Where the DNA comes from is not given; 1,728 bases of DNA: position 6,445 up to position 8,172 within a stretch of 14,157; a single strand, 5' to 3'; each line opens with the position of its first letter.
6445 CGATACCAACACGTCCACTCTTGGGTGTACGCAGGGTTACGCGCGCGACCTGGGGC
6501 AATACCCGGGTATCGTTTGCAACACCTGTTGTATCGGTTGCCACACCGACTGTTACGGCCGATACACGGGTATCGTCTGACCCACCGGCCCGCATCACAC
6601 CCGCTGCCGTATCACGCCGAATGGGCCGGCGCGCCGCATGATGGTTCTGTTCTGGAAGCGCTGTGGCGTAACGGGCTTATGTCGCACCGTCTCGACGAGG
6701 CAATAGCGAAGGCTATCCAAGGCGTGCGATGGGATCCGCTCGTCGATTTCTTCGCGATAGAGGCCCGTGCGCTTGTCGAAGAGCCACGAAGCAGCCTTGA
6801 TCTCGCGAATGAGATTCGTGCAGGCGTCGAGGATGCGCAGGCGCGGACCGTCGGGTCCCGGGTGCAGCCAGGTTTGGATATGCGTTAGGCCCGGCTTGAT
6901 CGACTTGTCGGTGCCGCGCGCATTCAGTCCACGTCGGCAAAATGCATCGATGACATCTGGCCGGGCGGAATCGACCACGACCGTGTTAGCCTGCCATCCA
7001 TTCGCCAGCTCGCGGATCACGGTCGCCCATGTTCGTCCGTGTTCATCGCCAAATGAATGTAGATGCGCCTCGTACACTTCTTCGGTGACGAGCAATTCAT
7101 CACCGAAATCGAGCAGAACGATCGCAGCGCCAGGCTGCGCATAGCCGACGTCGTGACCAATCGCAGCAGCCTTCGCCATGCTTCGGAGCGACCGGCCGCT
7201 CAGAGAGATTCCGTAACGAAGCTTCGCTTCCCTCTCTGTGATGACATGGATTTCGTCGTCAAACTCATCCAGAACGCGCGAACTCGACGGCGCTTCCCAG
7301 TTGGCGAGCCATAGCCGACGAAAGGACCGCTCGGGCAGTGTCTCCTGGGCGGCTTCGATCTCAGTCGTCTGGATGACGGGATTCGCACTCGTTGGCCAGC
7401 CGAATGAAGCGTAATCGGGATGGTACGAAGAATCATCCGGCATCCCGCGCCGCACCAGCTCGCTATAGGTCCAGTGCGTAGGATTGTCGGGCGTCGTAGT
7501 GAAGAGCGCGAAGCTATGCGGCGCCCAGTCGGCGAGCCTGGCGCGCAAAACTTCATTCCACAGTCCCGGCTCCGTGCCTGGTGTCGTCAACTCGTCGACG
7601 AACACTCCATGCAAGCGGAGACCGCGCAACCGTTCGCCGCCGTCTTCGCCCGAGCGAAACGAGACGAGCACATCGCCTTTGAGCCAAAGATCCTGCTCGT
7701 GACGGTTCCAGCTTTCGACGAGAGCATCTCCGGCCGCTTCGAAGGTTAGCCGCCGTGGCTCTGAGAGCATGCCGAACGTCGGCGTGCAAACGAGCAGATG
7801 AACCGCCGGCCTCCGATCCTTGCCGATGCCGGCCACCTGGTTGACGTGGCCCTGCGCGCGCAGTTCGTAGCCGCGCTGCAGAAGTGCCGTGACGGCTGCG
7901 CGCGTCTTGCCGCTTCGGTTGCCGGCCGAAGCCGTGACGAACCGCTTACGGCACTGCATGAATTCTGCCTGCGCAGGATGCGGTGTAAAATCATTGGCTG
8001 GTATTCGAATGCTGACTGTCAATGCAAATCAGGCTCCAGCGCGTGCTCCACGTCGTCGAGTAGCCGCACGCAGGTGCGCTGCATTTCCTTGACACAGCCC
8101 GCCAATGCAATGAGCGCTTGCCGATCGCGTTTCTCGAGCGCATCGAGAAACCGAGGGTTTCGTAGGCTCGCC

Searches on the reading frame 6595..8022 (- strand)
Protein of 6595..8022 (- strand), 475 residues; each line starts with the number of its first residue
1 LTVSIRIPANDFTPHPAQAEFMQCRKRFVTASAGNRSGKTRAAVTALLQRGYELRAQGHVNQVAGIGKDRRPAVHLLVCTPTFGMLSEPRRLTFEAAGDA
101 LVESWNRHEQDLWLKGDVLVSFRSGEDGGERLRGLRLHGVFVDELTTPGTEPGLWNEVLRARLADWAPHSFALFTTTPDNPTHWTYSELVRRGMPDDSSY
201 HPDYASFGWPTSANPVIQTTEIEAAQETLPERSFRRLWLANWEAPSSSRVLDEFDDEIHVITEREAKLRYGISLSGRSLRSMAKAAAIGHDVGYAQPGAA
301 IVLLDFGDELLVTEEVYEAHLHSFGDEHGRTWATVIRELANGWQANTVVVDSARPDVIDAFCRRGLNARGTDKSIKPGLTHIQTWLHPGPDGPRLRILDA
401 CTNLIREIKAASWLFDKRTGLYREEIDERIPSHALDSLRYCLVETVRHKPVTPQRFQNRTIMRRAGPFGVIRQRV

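Call 45: search_protein_families(library=phrogs, proteins=[window:6595-8022:-], max_evalue=0.01)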
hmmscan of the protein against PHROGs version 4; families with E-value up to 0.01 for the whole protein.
window:6595-8022:- (475 aa): 4 families
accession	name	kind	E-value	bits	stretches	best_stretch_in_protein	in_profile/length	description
phrog_2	-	head and packaging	1.2e-30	107.9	1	8-451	261-597/807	terminase large subunit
phrog_6672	-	head and packaging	4.1e-11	43.6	1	340-456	29-140/145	terminase large subunit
phrog_5653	-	head and packaging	1.1e-10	42.5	1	284-451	30-186/199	terminase large subunit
phrog_10250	-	head and packaging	0.0076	17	0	228-448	4-218/228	terminase large subunit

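Call 46: search_protein_families(library=pfam, proteins=[window:6595-8022:-], max_evalue=0.01)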
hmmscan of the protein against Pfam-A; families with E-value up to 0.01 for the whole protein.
window:6595-8022:- (475 aa): 1 family
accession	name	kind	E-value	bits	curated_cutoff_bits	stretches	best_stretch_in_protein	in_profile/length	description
PF03237.21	Terminase_6N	-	0.00013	22.1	22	1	33-196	4-153/215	Terminase large subunit, T4likevirus-type, N-terminal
